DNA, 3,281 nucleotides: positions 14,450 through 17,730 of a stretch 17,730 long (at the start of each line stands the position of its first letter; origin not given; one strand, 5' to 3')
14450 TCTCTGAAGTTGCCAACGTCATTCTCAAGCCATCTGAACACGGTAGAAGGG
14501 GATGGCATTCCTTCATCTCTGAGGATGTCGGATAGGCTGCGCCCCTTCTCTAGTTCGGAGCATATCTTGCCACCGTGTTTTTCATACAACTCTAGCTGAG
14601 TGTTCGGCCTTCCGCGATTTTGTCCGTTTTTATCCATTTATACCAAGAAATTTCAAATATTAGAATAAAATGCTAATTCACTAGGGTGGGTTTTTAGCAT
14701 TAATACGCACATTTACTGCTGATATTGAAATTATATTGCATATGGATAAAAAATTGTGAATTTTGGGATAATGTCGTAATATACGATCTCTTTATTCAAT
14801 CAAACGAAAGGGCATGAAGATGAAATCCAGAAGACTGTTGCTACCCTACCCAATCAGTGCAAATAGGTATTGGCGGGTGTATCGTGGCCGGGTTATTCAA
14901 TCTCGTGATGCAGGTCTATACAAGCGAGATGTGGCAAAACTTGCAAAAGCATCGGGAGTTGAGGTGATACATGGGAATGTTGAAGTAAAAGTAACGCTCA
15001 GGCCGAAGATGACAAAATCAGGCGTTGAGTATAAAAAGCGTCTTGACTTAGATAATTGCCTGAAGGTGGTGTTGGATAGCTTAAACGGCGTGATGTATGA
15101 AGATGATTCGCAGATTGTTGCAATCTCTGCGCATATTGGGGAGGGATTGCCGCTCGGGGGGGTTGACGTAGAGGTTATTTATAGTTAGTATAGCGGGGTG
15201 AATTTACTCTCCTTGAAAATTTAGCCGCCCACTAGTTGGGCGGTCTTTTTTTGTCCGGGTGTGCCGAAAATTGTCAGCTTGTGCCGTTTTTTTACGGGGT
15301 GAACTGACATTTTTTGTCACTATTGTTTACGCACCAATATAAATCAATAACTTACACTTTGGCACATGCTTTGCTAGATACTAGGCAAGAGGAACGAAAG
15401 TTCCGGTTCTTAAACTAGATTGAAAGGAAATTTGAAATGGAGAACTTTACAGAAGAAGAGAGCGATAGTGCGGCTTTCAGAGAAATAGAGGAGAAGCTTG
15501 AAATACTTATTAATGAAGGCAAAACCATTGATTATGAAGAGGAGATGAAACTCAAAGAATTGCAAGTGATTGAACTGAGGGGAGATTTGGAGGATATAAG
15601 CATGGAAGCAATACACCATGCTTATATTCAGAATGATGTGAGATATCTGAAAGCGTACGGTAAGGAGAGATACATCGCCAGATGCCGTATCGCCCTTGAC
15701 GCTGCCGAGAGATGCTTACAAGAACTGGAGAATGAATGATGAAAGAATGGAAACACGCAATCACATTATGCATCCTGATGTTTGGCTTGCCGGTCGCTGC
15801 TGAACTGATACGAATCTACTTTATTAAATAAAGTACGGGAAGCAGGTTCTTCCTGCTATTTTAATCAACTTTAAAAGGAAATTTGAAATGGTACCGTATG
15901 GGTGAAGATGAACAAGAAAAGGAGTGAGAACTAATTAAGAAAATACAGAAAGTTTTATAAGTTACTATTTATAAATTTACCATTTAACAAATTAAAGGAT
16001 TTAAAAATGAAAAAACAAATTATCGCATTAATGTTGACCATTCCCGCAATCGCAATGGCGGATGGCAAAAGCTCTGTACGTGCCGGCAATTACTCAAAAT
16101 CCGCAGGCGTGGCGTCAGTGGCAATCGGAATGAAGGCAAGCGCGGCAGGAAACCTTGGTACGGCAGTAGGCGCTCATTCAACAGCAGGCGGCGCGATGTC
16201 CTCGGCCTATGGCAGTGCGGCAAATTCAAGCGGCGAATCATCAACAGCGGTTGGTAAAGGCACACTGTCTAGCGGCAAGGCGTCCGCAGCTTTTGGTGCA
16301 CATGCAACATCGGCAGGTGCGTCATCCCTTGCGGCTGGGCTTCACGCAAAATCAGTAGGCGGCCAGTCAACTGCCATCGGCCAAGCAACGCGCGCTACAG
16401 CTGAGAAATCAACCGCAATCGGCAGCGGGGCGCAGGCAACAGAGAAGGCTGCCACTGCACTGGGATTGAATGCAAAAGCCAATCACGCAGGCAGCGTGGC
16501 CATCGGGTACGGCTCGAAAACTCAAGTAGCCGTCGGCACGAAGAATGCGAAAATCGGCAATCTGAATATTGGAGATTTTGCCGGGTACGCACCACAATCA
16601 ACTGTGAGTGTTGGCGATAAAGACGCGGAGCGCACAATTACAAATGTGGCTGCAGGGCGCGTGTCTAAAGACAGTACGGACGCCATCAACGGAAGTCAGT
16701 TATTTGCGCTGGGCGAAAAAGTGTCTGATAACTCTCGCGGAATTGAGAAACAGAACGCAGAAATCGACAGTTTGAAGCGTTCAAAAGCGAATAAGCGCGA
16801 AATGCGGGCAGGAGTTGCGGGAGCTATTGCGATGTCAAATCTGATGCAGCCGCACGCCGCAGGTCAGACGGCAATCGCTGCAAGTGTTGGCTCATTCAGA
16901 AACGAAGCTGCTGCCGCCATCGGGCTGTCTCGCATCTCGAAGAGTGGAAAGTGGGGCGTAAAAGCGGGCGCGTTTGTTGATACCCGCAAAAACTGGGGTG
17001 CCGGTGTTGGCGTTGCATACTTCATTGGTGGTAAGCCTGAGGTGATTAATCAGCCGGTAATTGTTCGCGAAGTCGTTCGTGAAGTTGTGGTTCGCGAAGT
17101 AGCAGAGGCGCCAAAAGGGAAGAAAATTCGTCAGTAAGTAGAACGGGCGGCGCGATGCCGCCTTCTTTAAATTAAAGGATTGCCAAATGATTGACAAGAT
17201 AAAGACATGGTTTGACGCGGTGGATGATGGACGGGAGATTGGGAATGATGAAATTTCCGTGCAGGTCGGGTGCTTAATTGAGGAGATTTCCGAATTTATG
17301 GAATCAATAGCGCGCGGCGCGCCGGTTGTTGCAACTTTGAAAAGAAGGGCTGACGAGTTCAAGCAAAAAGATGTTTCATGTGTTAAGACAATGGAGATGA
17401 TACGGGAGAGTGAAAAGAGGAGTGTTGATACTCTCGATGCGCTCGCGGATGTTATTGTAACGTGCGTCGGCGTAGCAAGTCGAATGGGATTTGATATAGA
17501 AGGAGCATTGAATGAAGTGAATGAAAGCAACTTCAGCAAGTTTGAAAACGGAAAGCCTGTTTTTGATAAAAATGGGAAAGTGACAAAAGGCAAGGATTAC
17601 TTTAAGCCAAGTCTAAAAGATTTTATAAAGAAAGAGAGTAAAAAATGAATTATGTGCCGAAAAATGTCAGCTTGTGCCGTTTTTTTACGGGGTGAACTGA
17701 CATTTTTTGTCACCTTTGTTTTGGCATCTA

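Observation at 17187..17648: MazG-like nucleotide pyrophosphohydrolase as the last gene of the cargo cassette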

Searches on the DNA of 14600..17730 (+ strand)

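Call 7: search_dna_similar(query=window:14600-17730:+, collection=phages, mode=near, max_rows=25)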
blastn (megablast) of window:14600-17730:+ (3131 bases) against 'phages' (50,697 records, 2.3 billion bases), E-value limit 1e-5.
No match.

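Call 20: search_rna_families(sources=[L001], threshold=gathering)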
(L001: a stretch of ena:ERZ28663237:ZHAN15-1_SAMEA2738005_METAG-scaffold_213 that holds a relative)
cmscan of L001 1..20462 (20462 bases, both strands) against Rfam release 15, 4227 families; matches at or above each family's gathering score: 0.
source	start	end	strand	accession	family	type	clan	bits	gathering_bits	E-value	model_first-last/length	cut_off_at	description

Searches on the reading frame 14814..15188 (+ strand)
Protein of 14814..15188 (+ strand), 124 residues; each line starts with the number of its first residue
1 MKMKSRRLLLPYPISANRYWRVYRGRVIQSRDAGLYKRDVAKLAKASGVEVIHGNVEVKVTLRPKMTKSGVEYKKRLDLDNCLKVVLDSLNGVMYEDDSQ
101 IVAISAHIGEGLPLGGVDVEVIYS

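Call 9: search_protein_families(library=phrogs, proteins=[window:14814-15188:+], max_evalue=0.001)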
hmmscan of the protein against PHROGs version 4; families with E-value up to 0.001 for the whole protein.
window:14814-15188:+ (124 aa): 6 families
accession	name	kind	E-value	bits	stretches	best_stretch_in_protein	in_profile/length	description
phrog_34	-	DNA, RNA and nucleotide metabolism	3.8e-19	70.3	1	2-120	71-190/259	RusA-like Holliday junction resolvase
phrog_140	-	DNA, RNA and nucleotide metabolism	3.2e-15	57.4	1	11-108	47-153/219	RusA-like Holliday junction resolvase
phrog_9036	-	unknown function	4e-05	24.4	1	9-118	81-203/229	-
phrog_11573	-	unknown function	5.7e-05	24.3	1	13-106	9-91/110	-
phrog_1532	-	unknown function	0.00013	22.7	1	74-121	21-69/80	-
phrog_24390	-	unknown function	0.00017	22.8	1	75-103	10-38/62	-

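Call 21: search_protein_families(library=ncbifam, proteins=[window:14814-15188:+], max_evalue=0.01)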
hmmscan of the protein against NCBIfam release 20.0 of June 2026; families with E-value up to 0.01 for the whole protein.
window:14814-15188:+ (124 aa): 2 families
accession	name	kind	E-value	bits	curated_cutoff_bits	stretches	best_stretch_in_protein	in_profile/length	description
NF007305.1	PRK09786.1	exception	3.1e-10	40.6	200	1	4-103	2-96/120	crossover junction endodeoxyribonuclease RusA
TIGR00325.1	lpxC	equivalog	0.0053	16.1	187.25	1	40-88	6-52/297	UDP-3-O-acyl-N-acetylglucosamine deacetylase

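Call 75: search_protein_families(library=padloc, proteins=[window:14814-15188:+], max_evalue=0.01)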
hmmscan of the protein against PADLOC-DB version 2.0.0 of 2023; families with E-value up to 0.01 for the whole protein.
window:14814-15188:+ (124 aa): 0 families
